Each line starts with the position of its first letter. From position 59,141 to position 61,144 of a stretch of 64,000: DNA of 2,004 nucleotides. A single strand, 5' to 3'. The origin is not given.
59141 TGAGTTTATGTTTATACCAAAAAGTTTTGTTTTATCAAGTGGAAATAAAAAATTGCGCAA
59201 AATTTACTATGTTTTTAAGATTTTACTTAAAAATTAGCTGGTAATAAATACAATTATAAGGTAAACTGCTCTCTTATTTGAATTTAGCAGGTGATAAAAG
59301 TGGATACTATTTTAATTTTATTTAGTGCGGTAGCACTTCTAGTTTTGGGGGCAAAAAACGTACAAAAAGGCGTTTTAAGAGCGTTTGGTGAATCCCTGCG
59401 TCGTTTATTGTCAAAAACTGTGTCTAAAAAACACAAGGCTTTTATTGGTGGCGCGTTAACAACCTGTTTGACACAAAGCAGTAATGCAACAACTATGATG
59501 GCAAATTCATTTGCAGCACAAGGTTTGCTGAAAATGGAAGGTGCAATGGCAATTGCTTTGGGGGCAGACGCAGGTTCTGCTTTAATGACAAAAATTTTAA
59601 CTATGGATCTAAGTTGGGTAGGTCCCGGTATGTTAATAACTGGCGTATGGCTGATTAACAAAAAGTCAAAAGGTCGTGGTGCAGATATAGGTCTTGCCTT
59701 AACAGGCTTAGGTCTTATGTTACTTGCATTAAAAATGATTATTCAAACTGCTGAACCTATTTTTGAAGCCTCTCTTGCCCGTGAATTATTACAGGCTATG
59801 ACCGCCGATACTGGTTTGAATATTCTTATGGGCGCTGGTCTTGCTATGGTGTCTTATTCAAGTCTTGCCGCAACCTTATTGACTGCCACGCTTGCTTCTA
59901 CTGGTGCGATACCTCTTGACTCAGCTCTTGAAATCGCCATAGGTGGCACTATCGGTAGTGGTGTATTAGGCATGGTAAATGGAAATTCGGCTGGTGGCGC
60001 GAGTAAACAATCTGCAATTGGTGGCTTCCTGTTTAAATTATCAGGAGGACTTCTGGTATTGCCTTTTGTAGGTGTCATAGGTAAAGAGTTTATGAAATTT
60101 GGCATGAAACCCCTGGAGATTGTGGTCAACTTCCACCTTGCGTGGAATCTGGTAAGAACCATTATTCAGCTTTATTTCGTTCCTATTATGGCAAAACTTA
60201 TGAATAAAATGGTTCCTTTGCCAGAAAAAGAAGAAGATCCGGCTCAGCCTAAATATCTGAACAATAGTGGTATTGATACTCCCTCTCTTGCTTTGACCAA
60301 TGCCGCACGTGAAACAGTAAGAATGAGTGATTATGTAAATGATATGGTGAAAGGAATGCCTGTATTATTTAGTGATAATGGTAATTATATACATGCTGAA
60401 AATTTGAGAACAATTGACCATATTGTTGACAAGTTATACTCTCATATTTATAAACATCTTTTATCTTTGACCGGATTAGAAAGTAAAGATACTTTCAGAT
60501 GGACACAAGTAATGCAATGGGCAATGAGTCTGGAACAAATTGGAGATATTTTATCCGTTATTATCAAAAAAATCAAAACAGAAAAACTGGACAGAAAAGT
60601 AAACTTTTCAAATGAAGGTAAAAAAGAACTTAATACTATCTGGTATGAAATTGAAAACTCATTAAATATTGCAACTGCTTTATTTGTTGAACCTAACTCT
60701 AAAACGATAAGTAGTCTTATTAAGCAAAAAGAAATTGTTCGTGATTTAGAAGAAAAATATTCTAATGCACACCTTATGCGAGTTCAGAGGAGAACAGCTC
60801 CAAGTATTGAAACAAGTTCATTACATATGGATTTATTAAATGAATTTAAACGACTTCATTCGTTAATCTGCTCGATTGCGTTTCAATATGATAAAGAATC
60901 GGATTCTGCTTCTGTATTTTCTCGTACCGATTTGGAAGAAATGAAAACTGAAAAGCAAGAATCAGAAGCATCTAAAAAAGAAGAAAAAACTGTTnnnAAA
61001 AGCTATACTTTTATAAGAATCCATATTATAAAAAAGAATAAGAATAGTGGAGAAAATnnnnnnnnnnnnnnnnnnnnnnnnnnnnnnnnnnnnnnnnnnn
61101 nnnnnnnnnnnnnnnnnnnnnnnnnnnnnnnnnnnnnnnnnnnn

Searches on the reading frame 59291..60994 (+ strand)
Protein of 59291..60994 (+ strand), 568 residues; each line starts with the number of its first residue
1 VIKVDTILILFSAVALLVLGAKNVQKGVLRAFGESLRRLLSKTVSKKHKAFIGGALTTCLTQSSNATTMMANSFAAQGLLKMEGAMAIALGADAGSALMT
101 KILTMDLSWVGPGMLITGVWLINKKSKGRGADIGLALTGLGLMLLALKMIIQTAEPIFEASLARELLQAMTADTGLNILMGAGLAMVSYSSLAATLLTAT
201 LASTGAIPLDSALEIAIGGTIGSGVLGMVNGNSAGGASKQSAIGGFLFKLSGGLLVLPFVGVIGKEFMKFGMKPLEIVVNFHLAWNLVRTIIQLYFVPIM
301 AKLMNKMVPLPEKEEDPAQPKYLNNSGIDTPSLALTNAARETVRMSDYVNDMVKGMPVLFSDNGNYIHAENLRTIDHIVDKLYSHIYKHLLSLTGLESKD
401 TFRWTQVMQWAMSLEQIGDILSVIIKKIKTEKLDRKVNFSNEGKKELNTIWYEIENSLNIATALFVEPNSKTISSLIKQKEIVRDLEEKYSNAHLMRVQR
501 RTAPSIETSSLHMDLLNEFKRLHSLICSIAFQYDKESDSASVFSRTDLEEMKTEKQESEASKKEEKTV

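Call 27: search_protein_families(library=ncbifam, proteins=[window:59291-60994:+], max_evalue=1e-10)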
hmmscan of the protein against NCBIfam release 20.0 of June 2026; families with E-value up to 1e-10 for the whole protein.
window:59291-60994:+ (568 aa): 3 families
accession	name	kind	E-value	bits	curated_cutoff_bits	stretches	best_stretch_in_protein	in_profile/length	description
TIGR00704.1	NaPi_cotrn_rel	hypoth_equivalog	1.7e-64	218.4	210.1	1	6-309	3-306/308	Na/Pi-cotransporter II-related protein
TIGR01013.1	2a58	subfamily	4.6e-55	187.3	306.15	1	71-522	2-455/456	sodium-dependent inorganic phosphate transporter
NF037997.1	Na_Pi_symport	subfamily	1.4e-30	106.8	50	1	14-303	5-293/294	Na/Pi symporter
